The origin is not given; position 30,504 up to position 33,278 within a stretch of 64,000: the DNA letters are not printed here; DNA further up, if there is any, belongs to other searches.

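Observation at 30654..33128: Co-polymerase-OPX polyprotein: Wzc lacking its kinase fused in frame to a complete Wza, with an internal lipoprotein signal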

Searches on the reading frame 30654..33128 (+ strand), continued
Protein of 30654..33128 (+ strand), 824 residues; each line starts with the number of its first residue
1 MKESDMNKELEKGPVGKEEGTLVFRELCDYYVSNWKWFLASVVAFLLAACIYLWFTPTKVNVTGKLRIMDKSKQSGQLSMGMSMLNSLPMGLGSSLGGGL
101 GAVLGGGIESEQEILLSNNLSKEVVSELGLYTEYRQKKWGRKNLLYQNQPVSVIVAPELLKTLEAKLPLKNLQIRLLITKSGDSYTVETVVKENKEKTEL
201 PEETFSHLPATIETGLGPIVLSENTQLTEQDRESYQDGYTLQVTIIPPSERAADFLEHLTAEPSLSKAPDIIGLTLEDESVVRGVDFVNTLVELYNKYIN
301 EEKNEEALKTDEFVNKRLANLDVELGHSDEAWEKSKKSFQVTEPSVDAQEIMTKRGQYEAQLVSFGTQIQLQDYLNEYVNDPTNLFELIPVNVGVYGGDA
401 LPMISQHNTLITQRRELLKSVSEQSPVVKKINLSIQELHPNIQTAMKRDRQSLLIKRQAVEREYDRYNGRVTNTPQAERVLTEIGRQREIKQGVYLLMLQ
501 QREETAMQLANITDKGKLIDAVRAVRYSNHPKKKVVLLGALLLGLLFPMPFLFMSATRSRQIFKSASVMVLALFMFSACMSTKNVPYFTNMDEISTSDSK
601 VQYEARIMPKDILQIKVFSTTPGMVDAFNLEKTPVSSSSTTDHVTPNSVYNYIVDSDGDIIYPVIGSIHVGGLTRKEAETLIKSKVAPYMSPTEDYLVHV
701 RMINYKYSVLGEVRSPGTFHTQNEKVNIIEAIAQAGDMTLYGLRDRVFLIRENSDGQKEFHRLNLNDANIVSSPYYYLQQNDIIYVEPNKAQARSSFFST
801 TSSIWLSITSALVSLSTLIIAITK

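Call 42: search_solved_structures(query=window:30654-33128:+, max_evalue=0.01, show_alignments=2)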
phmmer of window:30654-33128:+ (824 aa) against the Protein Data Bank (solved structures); distinct sequences matched with E-value up to 0.01: 17.
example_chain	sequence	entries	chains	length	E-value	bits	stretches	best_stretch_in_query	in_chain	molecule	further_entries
9n9a_A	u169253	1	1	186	7.8e-12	47.1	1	652-787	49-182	Polysaccharide export protein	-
9r62_I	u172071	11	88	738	7.5e-10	40.6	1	447-560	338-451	Tyrosine-protein kinase wzc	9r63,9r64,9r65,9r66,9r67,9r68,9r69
9xgv_A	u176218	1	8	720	7.6e-10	40.6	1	447-560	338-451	Tyrosine-protein kinase wzc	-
9v6l_D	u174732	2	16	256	3.3e-08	35.2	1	567-787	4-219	Biofilm formation protein PslD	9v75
26gs_O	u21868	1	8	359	9.8e-08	33.6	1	647-756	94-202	Putative polysaccharide export protein Wza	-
9xgv_C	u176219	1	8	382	1.2e-07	33.2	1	647-755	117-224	Putative polysaccharide export protein Wza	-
9r60_A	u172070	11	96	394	1.4e-07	33.1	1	647-754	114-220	Putative polysaccharide export protein Wza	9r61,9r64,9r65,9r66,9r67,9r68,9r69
2j58_A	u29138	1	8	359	2.4e-07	32.3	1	651-786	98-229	OUTER MEMBRANE LIPOPROTEIN WZA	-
2w8i_A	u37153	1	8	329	2.4e-07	32.3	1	651-786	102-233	PUTATIVE OUTER MEMBRANE LIPOPROTEIN WZA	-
2w8h_A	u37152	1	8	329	2.3e-06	29.1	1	651-787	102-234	PUTATIVE OUTER MEMBRANE LIPOPROTEIN WZA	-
7xfd_A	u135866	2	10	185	5e-06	27.9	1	646-754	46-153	Polysaccharide export protein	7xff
7ni2_A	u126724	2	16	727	1.3e-05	26.6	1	450-555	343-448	Tyrosine-protein kinase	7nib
9exo_H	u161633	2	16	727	1.3e-05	26.6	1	450-555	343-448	Putative transmembrane protein Wzc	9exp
9i2q_D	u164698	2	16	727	1.3e-05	26.6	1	450-555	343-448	Putative transmembrane protein Wzc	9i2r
9exq_D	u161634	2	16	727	1.3e-05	26.6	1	450-555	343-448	Putative transmembrane protein Wzc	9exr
7nhr_A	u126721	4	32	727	1.3e-05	26.6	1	450-555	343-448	Putative transmembrane protein Wzc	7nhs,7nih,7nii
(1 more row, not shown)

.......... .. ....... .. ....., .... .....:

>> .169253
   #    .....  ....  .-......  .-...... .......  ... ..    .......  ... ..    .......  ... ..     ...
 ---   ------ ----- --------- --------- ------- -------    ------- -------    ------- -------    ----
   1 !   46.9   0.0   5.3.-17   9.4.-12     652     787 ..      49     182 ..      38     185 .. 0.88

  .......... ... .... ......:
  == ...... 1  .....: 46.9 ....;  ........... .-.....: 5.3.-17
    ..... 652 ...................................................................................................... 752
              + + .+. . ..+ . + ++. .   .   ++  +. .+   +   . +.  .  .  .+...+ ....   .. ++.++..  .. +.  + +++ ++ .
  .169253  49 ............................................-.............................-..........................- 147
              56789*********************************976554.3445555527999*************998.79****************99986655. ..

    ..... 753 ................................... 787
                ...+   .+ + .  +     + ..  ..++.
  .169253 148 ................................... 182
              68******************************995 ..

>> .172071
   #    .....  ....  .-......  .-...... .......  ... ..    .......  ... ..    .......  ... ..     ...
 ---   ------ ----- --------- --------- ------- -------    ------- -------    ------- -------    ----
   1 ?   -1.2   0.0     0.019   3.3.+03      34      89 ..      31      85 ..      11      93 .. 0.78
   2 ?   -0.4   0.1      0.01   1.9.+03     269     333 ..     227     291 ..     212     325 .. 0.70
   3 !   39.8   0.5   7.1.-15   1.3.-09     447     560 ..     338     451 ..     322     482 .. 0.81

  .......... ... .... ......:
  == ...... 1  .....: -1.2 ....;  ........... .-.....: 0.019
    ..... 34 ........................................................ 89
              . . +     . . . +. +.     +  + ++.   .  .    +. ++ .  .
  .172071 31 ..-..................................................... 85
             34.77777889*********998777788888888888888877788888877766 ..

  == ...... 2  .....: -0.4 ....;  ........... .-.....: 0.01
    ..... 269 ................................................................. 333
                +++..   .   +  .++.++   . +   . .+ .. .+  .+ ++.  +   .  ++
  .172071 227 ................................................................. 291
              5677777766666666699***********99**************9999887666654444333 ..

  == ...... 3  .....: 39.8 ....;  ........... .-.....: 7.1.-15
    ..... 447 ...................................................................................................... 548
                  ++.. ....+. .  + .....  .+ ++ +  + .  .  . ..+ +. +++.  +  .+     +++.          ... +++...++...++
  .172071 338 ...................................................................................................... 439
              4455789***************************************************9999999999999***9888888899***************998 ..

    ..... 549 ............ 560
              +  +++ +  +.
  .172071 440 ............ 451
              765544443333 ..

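Call 46: find_encoding_contigs(protein=P0001, flank=3000, max_places=4)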
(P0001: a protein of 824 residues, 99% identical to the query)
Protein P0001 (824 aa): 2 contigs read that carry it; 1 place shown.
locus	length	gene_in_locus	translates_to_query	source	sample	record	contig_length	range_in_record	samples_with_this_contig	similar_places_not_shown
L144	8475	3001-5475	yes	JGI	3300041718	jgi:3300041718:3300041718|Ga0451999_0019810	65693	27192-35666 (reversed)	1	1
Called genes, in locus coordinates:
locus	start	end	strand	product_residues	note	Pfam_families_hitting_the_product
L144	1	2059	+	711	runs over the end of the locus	PF13623:SurA_N_2, PF13624:SurA_N_3, PF00639:Rotamase (faint), PF13145:Rotamase_2, PF13616:Rotamase_3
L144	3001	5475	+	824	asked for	PF02563:Poly_export, PF22461:SLBB_2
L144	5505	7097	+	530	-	PF08757:CotH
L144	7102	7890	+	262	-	PF02522:Antibiotic_NAT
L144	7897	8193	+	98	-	-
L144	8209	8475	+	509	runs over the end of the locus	PF00501:AMP-binding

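Call 47: find_encoding_contigs(protein=P0003, flank=5000, max_places=3)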
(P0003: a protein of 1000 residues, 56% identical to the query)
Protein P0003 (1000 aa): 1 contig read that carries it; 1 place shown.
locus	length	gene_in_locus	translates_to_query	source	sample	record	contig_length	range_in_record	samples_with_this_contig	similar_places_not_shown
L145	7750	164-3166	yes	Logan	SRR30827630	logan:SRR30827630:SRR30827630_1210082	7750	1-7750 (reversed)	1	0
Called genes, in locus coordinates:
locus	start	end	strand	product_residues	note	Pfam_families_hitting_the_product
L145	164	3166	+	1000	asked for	PF02706:Wzz (weak), PF02563:Poly_export, PF22461:SLBB_2 (weak)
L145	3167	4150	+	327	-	PF00535:Glycos_transf_2, PF10111:Glyco_tranf_2_2, PF13641:Glyco_tranf_2_3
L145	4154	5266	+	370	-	PF14897:EpsG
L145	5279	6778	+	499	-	PF05159:Capsule_synth (weak)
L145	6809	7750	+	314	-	?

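Call 50: search_dna_similar(query=window:30654-33128:+, collection=plasmids, mode=protein, max_rows=5)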
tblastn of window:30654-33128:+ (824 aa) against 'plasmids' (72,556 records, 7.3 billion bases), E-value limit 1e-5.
Records with a match: 44; places in all: 47; records where one place covers at least 80% of the query: 7.
Best place of each record, by identity: <60% 44.
By first word of the organism name: Bacteroides 16; Parabacteroides 12; Phocaeicola 3; Burkholderia 3; Persicobacter 2; Spirosoma 1; Chondrinema 1; Aureibacter 1; Acinetobacter 1; Hymenobacter 1; and 3 more.
By predicted mobility (MOB-suite, as given by PLSDB): non-mobilizable 41; mobilizable 2; conjugative 1.
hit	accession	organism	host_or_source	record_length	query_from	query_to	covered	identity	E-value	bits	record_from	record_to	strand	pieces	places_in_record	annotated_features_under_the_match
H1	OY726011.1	Phocaeicola massiliensis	-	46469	24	824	92%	36.8%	2e-57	440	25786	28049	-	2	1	none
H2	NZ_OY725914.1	Bacteroides finegoldii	-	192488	24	822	93%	35.9%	9e-58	398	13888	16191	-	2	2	polysaccharide biosynthesis tyrosine autokinase | polysaccharide biosynthesis/export family protein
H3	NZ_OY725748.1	Parabacteroides distasonis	-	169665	108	824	82%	37.2%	7e-58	414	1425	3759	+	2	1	polysaccharide biosynthesis tyrosine autokinase | polysaccharide biosynthesis/export family protein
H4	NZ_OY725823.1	Parabacteroides distasonis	-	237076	18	794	89%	28.6%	2e-42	298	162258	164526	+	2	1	GNVR domain-containing protein | polysaccharide biosynthesis/export family protein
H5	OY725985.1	Phocaeicola massiliensis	-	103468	25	793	89%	28.0%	9e-36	263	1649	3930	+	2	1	record has no annotation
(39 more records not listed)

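Call 52: predict_structure(alignment_id=A2)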
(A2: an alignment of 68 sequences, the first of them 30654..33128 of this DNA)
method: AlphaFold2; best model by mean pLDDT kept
length: 824 residues; sequences in the alignment: 68
mean_pLDDT: 73.1   pTM: 0.50
mean pLDDT of the five models: 73.1, 71.9, 70.7, 69.6, 69.1
residues with pLDDT >= 90: 57; 70-90: 489; 50-70: 163; < 50: 115
segments of 3 or more residues with pLDDT < 50: 1-22, 73-106, 560-562, 579-604, 632-648, 792-801
pLDDT, mean of each block of 10 residues (from residue 1): 38 37 63 82 89 86 82 45 41 33 48 85 91 87 87 88 85 90 88 87 88 85 86 85 92 90 71 88 91 88 81 85 82 74 62 83 86 85 84 67 85 86 83 88 87 89 81 69 78 83 76 75 80 85 81 61 54 54 38 46 58 76 65 34 38 75 77 79 82 77 71 72 67 67 66 64 66 62 71 48 54 66 57
secondary structure, 60 per line:
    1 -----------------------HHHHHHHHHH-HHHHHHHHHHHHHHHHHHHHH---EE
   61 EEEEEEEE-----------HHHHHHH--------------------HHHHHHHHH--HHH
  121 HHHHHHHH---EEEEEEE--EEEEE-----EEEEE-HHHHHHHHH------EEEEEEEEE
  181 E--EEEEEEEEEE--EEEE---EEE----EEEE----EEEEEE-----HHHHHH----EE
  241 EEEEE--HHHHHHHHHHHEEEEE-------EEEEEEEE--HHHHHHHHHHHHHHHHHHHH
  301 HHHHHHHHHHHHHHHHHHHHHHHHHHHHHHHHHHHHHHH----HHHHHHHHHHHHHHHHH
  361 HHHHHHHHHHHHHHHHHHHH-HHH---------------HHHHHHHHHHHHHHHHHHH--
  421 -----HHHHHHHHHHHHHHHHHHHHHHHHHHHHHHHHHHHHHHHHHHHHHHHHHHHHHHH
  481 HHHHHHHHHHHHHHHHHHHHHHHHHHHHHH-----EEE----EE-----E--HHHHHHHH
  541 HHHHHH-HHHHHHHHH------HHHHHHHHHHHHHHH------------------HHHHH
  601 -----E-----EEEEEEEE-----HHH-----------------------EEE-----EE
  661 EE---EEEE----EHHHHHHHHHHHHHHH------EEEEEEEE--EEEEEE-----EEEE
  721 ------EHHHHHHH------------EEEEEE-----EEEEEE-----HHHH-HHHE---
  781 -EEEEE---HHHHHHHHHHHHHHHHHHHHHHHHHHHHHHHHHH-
elements in order (helices of 4 or more, strands of 3 or more residues): H24-33 H35-55 E59-68 H80-86 H107-115 H118-128 E132-138 E141-145 E151-155 H157-165 E172-181 E184-193 E196-199 E203-205 E210-213 E218-223 H229-234 E239-245 H248-258 E259-263 E271-278 H281-339 H344-380 H400-418 H426-510 E516-518 H533-546 H548-556 H563-577 H596-600 E612-619 E651-653 E659-662 E666-669 H675-689 E696-703 E706-711 E717-720 H728-734 E747-752 E758-763 H769-772 E782-786 H790-823

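Call 54: fold_search(model_id=the predicted structure, library=pdb)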
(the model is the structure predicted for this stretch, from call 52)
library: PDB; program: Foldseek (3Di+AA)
matches with E <= 10: 1227; with E <= 0.001: 42
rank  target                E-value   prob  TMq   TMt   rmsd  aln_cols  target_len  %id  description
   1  9r68_I                1.0e-18  1.00  0.32  0.38  14.0       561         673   16  CPS secretion pathway Wza-Wzc_C1 (Conf 2) (released 2026-03-04)
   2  9r64_I                1.3e-18  1.00  0.35  0.43  12.5       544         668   16  CPS secretion pathway Wza-Wzc_C1 (Conf 0) (released 2026-03-04)
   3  9exq_A                4.5e-17  1.00  0.26  0.32  41.6       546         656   15  Wzc-K540M-3YE-N711Y MgADP C1 (released 2025-04-23)
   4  9r62_K                5.3e-17  1.00  0.29  0.34  25.8       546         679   15  CPS co-polymerase Wzc_C1 (released 2026-03-04)
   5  7nhr_A                7.3e-17  1.00  0.27  0.33  41.3       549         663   14  Putative transmembrane protein Wzc K540M C1 (released 2021-08-25)
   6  9exo_A                1.3e-16  1.00  0.26  0.32  41.2       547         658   15  Wzc-K540M-2YE MgADP C1 (released 2025-04-23)
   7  9i2q_A                1.5e-16  1.00  0.26  0.32  41.0       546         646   14  Wzc-K540M-3YE MgADP C1 (released 2025-04-30)
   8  7nib_A                1.4e-15  1.00  0.27  0.34  40.7       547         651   14  Wzc-K540M-4YE C1 (released 2021-08-25)
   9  9r6b_I                1.1e-13  1.00  0.30  0.40  13.7       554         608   13  CPS secretion pathway Wza-Wzc (Conf 4) (released 2026-03-04)
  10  9r62_I                4.4e-13  1.00  0.30  0.38  12.1       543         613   12  CPS co-polymerase Wzc_C1 (released 2026-03-04)
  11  9exq_C                7.9e-12  1.00  0.27  0.39  21.8       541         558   10  Wzc-K540M-3YE-N711Y MgADP C1 (released 2025-04-23)
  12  7nhr_C                1.3e-11  1.00  0.27  0.39  22.1       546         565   10  Putative transmembrane protein Wzc K540M C1 (released 2021-08-25)
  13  9exq_B                3.0e-11  1.00  0.27  0.38  27.1       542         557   10  Wzc-K540M-3YE-N711Y MgADP C1 (released 2025-04-23)
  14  9exo_C                3.2e-11  1.00  0.25  0.36  22.9       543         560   10  Wzc-K540M-2YE MgADP C1 (released 2025-04-23)
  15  9exo_B                4.4e-11  1.00  0.26  0.37  27.3       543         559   10  Wzc-K540M-2YE MgADP C1 (released 2025-04-23)
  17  7nhr_B                6.4e-11  1.00  0.27  0.37  28.8       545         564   10  Putative transmembrane protein Wzc K540M C1 (released 2021-08-25)
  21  9n9a                  4.0e-10  1.00  0.13  0.48   8.4       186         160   24  Crystal structure of Class-3 OPX WzaB from Myxococcus xanthus (released 2026-01-28)
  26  2j58_A                1.2e-09  1.00  0.15  0.31   6.8       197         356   22  The structure of Wza (released 2006-11-06)
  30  7nhr_E                4.2e-09  1.00  0.21  0.31   6.4       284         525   11  Putative transmembrane protein Wzc K540M C1 (released 2021-08-25)
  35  9r68_A                1.9e-08  1.00  0.16  0.31   6.6       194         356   26  CPS secretion pathway Wza-Wzc_C1 (Conf 2) (released 2026-03-04)
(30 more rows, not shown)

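Call 63: search_protein_representatives(protein=window:30654-33128:+)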
Query: 824 residues. Proteins with E-value up to 0.001 (for the whole library): 11881; up to 1e-10: 5438; up to 1e-30: 1242. The best 150 are listed.
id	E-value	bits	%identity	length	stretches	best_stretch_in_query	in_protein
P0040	2.1e-264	895.5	52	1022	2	23-553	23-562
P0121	8.1e-200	682.0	44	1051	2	24-550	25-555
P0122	6.6e-199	678.9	59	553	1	6-555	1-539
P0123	6.6e-184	629.3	63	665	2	563-795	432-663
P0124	5.1e-168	576.8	52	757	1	16-572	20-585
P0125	1.5e-142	492.6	46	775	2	25-408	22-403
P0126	9.6e-135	466.8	44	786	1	33-573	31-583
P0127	3.4e-101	355.9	53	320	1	13-316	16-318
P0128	5.1e-99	348.7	42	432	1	27-446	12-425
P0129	5.7e-95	335.3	57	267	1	568-824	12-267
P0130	2.6e-94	333.1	38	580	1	7-559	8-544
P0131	9.7e-91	321.3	73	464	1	26-233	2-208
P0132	3.4e-90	319.5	49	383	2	637-823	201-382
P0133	7.5e-87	308.4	36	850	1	21-554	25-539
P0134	7.9e-85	301.8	33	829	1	17-556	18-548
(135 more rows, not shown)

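Call 73: find_encoding_contigs(protein=P0107, flank=4000, max_places=2)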
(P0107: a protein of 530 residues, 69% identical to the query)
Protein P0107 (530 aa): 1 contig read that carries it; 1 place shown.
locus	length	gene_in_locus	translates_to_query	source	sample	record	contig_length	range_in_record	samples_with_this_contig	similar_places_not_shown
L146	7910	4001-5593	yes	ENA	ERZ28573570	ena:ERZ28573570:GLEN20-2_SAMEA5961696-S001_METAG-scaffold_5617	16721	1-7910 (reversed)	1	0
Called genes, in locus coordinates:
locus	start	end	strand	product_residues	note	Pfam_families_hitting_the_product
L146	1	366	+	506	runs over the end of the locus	PF00639:Rotamase (faint), PF13145:Rotamase_2, PF13616:Rotamase_3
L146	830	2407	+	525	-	PF08757:CotH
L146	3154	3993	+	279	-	-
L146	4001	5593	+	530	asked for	PF13807:GNVR (weak), PF02563:Poly_export, PF10531:SLBB (weak), PF22461:SLBB_2 (weak)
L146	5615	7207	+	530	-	PF08757:CotH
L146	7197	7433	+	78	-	-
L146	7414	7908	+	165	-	?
